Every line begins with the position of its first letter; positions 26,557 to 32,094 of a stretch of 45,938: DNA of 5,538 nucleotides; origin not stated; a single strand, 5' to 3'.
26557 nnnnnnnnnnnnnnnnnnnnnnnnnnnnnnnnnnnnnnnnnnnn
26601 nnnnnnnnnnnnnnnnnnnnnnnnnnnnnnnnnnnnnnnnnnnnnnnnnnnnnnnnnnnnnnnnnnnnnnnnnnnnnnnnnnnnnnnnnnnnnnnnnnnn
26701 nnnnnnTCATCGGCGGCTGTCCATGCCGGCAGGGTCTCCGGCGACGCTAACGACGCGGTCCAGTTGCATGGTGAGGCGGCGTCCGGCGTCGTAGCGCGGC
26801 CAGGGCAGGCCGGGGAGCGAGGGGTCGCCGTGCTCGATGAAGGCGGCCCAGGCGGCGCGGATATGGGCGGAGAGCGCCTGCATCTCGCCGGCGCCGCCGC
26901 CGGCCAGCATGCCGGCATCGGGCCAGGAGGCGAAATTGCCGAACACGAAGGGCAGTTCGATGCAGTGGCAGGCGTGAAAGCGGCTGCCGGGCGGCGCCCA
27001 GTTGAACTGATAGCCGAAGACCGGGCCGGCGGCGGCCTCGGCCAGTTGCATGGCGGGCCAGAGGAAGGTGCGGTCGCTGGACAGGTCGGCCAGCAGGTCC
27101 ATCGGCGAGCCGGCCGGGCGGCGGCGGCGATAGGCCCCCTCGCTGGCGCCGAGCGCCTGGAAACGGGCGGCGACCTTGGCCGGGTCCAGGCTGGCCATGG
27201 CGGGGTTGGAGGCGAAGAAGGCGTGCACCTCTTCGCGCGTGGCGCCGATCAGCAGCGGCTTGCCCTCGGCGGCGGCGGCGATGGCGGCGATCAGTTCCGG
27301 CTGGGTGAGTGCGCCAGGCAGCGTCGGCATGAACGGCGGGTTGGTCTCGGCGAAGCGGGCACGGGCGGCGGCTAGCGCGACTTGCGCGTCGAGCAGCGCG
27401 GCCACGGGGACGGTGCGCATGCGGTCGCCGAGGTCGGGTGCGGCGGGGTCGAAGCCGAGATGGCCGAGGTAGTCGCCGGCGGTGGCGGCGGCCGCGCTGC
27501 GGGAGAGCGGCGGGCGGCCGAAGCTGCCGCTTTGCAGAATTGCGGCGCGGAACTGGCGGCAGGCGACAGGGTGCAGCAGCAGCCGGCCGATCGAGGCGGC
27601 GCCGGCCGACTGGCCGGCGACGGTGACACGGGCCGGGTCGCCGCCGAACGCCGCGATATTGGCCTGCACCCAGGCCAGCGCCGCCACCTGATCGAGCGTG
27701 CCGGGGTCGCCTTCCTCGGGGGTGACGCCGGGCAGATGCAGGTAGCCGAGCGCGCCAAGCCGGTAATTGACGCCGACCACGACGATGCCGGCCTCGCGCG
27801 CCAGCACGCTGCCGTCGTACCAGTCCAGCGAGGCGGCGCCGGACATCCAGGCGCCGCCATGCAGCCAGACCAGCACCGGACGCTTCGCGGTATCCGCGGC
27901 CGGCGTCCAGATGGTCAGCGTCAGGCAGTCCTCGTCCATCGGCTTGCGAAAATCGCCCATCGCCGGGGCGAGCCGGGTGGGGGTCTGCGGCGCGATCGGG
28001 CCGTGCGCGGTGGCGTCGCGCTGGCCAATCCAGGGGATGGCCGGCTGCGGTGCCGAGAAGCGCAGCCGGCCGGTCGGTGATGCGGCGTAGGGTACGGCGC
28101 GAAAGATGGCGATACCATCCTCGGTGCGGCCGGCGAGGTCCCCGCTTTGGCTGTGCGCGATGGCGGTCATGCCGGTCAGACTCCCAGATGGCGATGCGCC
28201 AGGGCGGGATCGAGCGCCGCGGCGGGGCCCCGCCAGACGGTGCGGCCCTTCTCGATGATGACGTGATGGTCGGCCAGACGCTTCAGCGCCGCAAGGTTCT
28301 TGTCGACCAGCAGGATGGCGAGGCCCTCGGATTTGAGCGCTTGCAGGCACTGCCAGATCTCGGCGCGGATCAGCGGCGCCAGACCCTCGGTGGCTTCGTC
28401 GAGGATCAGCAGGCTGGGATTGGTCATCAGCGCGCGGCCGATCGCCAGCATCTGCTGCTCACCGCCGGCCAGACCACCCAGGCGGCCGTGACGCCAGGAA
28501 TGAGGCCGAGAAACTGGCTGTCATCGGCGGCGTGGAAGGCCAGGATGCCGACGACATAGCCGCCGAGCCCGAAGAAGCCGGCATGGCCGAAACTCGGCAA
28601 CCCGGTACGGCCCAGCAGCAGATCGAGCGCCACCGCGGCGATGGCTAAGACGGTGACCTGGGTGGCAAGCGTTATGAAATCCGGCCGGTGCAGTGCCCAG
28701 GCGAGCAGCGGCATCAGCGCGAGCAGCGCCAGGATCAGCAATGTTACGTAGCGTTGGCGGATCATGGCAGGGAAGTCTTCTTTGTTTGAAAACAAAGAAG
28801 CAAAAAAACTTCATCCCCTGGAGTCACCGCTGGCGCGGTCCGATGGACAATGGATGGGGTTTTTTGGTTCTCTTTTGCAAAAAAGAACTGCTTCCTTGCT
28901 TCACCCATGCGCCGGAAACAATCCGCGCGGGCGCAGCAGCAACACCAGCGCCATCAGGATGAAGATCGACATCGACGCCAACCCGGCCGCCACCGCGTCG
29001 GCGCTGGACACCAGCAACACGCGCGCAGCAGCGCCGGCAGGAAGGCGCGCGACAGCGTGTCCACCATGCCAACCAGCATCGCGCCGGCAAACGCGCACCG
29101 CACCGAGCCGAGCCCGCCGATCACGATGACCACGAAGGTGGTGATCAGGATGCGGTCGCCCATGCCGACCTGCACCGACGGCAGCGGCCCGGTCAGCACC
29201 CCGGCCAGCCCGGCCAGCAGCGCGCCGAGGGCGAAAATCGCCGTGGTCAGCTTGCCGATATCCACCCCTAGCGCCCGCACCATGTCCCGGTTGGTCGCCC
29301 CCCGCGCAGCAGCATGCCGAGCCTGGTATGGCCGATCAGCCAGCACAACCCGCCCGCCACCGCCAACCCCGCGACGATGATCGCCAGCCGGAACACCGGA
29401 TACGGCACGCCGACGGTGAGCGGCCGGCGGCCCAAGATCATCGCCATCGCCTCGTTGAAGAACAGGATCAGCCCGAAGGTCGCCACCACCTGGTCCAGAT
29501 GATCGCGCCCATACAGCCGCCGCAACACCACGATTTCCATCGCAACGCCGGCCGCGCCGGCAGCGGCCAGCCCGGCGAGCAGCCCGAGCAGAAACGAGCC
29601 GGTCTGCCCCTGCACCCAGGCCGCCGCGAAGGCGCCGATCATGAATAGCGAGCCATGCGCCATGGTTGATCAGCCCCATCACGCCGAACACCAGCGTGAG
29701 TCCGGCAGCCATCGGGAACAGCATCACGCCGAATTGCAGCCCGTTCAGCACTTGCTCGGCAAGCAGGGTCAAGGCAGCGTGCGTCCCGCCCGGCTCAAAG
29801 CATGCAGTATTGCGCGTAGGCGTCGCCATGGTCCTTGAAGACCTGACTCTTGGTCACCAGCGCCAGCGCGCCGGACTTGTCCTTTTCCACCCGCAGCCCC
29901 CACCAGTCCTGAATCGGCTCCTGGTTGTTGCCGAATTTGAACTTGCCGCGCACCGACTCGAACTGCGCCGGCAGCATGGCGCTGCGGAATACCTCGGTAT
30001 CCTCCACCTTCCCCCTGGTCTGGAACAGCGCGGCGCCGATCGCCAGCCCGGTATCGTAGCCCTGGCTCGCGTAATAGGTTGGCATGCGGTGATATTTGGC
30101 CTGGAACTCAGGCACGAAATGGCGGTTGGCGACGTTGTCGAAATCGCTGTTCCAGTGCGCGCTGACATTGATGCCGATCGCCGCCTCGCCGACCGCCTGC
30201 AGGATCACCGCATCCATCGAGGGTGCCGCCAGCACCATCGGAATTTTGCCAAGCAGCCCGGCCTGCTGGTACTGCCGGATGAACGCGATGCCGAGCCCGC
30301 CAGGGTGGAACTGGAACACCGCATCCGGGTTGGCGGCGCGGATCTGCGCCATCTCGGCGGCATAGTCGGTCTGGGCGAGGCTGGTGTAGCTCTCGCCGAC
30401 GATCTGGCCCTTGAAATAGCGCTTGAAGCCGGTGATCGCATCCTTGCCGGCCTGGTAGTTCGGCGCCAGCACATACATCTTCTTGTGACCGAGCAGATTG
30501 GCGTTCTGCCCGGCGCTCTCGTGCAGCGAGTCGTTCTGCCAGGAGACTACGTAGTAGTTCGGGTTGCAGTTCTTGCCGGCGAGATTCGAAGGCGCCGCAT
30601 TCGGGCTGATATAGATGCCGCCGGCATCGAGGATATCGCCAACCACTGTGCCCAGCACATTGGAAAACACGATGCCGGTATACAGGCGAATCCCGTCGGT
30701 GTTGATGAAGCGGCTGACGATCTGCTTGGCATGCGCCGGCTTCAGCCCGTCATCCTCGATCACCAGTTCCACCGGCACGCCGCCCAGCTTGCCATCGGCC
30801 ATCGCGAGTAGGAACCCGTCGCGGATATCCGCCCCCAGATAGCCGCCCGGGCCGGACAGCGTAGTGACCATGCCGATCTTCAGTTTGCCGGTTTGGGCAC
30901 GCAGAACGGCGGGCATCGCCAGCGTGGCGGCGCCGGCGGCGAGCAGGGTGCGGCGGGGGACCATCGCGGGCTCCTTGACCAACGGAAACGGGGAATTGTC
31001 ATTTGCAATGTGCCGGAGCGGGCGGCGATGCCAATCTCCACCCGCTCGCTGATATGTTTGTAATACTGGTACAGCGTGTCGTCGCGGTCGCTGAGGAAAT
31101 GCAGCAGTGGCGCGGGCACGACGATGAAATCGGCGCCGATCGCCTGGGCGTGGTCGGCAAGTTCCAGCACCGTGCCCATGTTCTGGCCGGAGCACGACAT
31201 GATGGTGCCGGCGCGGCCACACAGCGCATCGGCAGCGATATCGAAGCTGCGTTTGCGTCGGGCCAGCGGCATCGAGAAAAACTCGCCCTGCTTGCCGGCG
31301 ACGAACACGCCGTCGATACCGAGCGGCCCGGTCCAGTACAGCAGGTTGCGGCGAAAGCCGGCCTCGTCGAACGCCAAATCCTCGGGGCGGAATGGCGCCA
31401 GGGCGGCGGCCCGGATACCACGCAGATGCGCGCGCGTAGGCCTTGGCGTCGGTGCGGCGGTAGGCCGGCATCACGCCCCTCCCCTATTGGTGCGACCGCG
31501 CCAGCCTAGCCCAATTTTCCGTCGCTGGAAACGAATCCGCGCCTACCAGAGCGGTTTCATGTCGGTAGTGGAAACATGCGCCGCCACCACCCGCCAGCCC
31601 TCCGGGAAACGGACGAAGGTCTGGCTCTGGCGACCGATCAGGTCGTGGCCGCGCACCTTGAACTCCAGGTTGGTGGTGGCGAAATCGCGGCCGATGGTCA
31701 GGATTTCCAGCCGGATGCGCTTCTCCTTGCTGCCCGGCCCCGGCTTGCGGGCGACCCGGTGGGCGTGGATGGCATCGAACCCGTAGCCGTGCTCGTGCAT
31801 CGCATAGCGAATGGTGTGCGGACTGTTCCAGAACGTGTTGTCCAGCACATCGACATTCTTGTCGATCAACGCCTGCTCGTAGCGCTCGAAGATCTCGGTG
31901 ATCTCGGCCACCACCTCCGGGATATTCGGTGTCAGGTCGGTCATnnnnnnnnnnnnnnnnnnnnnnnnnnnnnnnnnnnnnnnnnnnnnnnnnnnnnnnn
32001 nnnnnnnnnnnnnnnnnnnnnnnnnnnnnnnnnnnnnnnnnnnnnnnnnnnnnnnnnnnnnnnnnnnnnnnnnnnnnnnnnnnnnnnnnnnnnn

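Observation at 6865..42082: Family of ~130-bp AT-rich nested-palindrome (MITE/RIME-like) elements: four full and two half copies, all pressed against gene ends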

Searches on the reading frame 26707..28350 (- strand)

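Call 32: search_protein_families(library=pfam, proteins=[window:26707-28350:-])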
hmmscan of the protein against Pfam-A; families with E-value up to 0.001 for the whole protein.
window:26707-28350:- (547 aa): 3 families
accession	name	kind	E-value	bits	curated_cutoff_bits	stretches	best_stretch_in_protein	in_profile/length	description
PF00135.34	COesterase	-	5.3e-88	296.7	27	1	68-532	8-498/515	Carboxylesterase family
PF20434.5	BD-FAE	-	5.9e-11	42.7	26.8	1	145-251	1-100/215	BD-FAE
PF07859.19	Abhydrolase_3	-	8.1e-11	42.5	25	1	160-251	1-82/210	alpha/beta hydrolase fold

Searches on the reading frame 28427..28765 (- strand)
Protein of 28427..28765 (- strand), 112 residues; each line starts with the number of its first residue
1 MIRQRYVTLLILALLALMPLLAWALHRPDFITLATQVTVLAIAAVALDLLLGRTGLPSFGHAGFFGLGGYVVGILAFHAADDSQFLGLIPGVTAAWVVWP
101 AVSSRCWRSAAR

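Call 29: search_protein_families(library=pfam, proteins=[window:28427-28765:-])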
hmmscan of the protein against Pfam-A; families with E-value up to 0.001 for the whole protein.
window:28427-28765:- (112 aa): 1 family
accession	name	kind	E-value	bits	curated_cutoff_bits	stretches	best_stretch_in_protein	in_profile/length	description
PF02653.21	BPD_transp_2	-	1.6e-08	34.5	26.8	1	31-97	3-68/269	Branched-chain amino acid transport system / permease component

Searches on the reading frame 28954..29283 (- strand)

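Call 29: search_protein_families(library=pfam, proteins=[window:28954-29283:-])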
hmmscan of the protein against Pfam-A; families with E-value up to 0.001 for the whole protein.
window:28954-29283:- (109 aa): 1 family
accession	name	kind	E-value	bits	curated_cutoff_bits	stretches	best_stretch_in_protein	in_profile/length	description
PF02653.21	BPD_transp_2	-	3e-14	53.2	26.8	1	1-84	167-252/269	Branched-chain amino acid transport system / permease component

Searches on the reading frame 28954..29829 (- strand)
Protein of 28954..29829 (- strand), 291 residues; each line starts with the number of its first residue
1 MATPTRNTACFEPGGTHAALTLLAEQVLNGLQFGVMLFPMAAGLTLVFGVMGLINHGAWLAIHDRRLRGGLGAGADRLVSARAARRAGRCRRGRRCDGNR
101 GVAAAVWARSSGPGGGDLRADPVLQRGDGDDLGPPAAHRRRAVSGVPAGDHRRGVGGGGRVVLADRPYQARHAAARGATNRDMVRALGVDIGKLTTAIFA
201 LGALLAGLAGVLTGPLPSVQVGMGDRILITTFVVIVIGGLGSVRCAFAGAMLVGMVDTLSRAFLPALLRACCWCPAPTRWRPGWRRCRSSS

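Call 32: search_protein_families(library=pfam, proteins=[window:28954-29829:-])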
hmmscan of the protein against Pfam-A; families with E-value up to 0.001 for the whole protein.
window:28954-29829:- (291 aa): 1 family
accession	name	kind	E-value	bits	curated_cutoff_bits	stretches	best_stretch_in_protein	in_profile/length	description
PF02653.21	BPD_transp_2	-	1.6e-15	57.4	26.8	1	179-266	163-252/269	Branched-chain amino acid transport system / permease component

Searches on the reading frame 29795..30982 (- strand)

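Call 32: search_protein_families(library=pfam, proteins=[window:29795-30982:-])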
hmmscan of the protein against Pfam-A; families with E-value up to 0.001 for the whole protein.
window:29795-30982:- (395 aa): 2 families
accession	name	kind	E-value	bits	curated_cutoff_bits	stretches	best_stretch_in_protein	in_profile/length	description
PF13458.12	Peripla_BP_6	-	8e-68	230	31.7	1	34-368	2-341/343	Periplasmic binding protein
PF13433.12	Peripla_BP_5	-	2.8e-11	43.6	27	1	34-355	1-325/363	Periplasmic binding protein domain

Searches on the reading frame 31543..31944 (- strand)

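Call 32: search_protein_families(library=pfam, proteins=[window:31543-31944:-])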
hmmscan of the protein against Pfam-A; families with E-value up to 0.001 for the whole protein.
window:31543-31944:- (133 aa): 1 family
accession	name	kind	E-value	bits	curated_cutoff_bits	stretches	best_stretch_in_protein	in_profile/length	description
PF11533.15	AtzH-like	-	8.3e-44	148.8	27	1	7-128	4-124/126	AtzH-like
